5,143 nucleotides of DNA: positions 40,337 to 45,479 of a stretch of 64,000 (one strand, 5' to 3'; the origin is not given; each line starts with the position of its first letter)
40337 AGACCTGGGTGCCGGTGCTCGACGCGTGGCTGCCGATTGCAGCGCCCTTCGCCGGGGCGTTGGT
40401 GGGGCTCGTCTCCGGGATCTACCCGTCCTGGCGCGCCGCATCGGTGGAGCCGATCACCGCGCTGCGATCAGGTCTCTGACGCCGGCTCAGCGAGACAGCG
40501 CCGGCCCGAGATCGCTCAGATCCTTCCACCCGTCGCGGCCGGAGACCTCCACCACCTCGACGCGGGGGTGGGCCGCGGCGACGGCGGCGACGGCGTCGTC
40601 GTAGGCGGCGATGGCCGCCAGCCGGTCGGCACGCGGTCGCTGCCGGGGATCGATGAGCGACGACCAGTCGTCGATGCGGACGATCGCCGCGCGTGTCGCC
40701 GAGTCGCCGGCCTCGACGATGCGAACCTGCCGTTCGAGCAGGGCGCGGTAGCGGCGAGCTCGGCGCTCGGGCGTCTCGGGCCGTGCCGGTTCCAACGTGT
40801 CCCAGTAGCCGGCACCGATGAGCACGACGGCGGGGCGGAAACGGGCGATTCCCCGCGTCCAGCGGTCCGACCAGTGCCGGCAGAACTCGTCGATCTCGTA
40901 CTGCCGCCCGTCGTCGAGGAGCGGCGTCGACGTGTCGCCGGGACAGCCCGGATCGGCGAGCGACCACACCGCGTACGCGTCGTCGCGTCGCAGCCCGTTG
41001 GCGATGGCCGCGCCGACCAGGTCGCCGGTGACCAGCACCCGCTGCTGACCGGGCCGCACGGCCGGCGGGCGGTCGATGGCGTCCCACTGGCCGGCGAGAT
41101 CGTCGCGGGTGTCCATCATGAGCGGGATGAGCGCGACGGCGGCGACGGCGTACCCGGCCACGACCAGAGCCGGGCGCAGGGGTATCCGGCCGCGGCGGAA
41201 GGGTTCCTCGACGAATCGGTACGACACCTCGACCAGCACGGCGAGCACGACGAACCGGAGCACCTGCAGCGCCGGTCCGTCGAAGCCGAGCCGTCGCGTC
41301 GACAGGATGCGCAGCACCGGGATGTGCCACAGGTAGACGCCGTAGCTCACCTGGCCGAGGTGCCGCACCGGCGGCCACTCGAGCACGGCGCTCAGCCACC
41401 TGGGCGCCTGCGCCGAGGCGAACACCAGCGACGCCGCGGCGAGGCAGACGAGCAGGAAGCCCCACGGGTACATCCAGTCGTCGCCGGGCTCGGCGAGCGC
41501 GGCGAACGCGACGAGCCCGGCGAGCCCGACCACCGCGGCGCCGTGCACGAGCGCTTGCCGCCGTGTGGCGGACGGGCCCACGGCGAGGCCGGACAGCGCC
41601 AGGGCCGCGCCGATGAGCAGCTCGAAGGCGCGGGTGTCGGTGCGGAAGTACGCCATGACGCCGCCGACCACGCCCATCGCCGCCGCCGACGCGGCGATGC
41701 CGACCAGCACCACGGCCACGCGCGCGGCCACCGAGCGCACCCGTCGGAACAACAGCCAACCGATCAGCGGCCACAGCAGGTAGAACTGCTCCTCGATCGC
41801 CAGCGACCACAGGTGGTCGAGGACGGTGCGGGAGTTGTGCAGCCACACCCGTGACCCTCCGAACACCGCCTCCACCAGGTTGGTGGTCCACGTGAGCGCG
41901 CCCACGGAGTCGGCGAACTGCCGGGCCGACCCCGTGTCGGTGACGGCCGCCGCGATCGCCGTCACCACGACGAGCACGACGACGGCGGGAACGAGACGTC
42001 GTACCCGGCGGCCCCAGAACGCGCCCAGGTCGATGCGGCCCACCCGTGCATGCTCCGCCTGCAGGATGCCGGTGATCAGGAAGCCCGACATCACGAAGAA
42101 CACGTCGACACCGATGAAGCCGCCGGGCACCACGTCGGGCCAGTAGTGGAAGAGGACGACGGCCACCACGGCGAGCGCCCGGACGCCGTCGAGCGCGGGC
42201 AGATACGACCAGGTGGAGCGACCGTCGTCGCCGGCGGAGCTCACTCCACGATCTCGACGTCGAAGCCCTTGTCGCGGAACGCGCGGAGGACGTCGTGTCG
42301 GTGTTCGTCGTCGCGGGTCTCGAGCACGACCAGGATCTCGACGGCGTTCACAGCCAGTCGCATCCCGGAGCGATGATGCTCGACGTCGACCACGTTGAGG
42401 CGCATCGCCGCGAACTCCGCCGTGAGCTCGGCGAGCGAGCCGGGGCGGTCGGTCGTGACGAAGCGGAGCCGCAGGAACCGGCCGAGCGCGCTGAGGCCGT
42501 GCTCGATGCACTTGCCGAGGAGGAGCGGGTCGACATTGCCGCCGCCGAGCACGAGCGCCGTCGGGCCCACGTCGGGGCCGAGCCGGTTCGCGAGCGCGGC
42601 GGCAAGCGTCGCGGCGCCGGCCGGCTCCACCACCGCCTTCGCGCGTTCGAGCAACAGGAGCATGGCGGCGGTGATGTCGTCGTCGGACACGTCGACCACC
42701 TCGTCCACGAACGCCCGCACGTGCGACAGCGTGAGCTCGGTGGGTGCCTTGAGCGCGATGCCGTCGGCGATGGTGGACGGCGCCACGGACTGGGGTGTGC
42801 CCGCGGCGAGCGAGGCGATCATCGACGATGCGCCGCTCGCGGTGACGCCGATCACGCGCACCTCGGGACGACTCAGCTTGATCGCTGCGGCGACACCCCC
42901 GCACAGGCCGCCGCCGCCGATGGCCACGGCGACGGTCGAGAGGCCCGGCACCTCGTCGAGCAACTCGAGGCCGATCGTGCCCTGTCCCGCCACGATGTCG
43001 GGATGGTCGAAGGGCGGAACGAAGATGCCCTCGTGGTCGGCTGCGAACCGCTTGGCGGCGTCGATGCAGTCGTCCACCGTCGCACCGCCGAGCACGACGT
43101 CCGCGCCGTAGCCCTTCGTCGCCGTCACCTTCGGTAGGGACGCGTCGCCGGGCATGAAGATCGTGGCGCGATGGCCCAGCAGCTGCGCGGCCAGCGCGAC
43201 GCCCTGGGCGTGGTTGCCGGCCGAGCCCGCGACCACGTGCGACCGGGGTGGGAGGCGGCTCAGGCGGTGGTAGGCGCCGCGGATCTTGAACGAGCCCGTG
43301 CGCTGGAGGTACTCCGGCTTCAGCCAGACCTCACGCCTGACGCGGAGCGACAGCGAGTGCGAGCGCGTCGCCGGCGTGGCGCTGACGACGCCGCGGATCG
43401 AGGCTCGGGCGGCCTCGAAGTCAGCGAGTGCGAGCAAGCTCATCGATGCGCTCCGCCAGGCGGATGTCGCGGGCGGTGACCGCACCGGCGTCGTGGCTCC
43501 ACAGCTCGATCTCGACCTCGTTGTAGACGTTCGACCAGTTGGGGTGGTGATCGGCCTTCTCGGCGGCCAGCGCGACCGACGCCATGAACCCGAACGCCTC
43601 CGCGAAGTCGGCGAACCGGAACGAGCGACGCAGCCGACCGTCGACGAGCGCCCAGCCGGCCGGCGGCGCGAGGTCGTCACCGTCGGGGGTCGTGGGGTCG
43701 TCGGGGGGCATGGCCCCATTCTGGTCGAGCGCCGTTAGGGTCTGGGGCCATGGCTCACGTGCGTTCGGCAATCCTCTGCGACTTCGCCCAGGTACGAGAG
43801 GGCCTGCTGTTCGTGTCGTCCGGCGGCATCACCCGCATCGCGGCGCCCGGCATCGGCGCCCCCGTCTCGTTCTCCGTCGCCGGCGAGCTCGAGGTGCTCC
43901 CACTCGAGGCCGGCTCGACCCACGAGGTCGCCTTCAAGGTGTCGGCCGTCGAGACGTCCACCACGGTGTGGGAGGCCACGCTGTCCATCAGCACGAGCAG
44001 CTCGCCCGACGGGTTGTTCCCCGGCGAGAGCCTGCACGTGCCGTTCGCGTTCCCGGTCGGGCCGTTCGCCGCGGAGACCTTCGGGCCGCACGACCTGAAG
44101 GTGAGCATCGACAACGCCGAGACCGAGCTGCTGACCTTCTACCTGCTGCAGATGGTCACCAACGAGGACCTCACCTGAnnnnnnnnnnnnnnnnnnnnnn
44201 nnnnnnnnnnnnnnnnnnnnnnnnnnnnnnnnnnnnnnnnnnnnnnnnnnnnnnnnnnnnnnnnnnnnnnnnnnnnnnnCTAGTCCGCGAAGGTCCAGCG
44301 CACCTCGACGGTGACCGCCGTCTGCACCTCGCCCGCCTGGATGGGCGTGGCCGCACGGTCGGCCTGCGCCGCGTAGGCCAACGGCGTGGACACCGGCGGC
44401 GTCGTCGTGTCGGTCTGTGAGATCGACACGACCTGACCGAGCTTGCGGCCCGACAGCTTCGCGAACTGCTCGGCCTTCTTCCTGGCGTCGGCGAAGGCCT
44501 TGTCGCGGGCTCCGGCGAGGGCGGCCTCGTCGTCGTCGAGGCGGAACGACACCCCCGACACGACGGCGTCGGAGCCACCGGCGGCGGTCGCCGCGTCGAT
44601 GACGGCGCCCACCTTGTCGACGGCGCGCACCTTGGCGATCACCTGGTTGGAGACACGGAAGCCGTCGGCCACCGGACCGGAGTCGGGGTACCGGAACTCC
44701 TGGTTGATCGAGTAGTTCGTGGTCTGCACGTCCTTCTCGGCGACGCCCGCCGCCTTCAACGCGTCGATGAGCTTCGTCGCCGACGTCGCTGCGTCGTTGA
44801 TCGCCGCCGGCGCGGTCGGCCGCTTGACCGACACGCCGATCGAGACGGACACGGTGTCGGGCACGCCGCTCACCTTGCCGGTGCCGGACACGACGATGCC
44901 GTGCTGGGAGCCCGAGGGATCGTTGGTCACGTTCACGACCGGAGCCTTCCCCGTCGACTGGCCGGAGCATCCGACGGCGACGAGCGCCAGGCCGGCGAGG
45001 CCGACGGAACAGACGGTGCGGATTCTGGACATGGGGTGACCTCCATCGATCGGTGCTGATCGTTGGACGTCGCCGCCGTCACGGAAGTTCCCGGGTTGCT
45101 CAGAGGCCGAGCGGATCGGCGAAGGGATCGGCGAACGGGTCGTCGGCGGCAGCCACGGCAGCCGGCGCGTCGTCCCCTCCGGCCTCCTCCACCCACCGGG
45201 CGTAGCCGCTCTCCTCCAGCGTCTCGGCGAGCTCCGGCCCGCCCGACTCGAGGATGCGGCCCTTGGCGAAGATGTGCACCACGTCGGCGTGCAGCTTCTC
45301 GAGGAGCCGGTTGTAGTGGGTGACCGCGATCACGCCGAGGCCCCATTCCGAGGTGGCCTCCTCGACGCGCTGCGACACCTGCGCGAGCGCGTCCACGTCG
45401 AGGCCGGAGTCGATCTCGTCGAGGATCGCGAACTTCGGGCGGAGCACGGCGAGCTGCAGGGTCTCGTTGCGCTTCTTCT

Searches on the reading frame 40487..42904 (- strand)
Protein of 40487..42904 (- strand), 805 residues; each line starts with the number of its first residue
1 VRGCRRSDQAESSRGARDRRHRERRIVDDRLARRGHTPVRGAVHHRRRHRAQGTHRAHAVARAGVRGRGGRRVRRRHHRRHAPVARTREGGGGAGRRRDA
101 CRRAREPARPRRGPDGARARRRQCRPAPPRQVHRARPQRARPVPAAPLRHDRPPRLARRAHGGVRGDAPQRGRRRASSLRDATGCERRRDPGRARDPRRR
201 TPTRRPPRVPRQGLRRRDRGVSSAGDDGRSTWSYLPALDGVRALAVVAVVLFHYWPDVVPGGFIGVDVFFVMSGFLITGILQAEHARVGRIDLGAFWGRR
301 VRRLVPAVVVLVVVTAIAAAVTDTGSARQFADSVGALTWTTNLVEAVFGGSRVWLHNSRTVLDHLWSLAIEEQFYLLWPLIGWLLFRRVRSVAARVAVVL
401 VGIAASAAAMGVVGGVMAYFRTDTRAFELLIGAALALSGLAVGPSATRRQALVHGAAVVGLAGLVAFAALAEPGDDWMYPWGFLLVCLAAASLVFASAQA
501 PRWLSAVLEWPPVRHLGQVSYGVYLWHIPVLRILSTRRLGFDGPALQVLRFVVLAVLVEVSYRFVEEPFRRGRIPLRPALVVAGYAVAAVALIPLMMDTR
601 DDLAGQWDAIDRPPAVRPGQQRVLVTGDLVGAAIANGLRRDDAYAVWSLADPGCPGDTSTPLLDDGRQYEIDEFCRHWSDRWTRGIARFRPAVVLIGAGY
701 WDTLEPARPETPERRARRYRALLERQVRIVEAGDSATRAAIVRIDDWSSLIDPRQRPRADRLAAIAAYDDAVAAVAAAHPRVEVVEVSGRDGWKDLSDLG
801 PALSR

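Call 37: search_protein_families(library=pfam, proteins=[window:40487-42904:-], max_evalue=0.01)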
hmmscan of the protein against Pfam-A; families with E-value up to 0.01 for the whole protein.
window:40487-42904:- (805 aa): 1 family
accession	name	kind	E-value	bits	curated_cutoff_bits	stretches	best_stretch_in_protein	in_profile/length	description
PF01757.29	Acyl_transf_3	-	3.3e-32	112.3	31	1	236-558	2-320/326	Acyltransferase domain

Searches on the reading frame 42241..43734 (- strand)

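Call 7: search_protein_families(library=pfam, proteins=[window:42241-43734:-])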
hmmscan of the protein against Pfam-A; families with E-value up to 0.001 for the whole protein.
window:42241-43734:- (497 aa): 2 families
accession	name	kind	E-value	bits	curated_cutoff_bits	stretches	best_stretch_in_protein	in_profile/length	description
PF00291.31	PALP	-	6.9e-76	255.8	35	1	116-388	4-286/295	Pyridoxal-phosphate dependent enzyme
PF01842.31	ACT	-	2.8e-07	30.6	27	1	423-487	3-62/66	ACT domain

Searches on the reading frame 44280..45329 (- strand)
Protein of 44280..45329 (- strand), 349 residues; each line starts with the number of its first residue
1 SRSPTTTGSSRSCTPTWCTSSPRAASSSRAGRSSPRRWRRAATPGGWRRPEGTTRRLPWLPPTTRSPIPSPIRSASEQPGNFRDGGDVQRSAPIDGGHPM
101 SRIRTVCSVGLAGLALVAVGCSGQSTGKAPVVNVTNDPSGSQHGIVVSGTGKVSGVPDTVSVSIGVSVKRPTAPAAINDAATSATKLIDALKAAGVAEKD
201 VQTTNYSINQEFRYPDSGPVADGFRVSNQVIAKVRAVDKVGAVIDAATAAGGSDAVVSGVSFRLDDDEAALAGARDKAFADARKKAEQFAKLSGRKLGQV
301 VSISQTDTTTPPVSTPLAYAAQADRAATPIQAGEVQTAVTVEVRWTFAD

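Call 7: search_protein_families(library=pfam, proteins=[window:44280-45329:-])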
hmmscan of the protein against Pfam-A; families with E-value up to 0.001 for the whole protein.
window:44280-45329:- (349 aa): 1 family
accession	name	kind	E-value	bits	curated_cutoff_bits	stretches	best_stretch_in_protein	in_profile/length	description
PF04402.19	SIMPL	-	6.8e-50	170.6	25.2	1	145-345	1-205/205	Protein of unknown function (DUF541)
